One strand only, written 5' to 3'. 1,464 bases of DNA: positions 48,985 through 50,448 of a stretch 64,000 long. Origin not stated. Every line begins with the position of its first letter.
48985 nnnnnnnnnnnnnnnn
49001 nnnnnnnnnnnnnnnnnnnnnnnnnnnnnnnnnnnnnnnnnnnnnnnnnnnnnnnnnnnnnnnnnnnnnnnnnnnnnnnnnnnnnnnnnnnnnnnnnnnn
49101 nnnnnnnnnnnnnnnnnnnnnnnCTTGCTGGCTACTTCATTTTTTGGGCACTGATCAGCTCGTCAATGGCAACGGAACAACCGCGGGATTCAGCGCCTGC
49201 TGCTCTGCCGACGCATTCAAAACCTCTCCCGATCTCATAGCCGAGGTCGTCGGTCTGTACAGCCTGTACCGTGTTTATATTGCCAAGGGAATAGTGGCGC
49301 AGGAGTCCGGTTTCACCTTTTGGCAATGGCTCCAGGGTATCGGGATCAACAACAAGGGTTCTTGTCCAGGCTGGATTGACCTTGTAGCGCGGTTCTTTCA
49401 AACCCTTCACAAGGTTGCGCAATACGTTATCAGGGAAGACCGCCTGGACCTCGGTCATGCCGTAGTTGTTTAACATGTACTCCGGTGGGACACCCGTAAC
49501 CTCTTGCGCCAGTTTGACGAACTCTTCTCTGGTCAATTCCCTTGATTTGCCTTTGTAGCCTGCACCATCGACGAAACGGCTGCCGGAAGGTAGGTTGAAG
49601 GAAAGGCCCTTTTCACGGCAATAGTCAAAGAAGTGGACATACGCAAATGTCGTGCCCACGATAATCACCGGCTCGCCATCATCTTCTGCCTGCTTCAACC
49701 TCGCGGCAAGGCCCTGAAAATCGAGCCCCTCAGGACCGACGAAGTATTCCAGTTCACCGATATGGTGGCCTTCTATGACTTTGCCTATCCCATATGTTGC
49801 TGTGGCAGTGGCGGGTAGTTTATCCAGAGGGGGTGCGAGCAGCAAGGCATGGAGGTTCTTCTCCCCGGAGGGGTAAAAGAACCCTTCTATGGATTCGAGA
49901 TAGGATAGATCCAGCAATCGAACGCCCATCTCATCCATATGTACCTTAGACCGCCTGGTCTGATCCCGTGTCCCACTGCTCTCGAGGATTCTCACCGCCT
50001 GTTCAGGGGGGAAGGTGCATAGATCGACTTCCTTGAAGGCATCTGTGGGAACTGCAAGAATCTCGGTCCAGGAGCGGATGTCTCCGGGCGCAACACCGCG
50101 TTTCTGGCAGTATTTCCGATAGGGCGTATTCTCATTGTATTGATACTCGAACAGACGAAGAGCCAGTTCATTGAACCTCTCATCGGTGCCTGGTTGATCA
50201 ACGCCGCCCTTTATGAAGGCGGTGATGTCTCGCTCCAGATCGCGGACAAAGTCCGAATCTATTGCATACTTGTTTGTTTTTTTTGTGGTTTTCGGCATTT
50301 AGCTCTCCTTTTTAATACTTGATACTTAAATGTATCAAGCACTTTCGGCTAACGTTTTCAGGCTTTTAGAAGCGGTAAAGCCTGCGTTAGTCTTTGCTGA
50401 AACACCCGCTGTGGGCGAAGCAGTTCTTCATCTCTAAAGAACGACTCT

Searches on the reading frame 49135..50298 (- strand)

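Call 72: search_protein_families(library=pfam, proteins=[window:49135-50298:-], max_evalue=0.00001)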
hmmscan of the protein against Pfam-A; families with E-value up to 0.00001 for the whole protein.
window:49135-50298:- (388 aa): 1 family
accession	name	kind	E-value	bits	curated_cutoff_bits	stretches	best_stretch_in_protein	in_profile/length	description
PF04443.18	LuxE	-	2.3e-21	76.6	24.9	1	42-380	38-388/391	Acyl-protein synthetase, LuxE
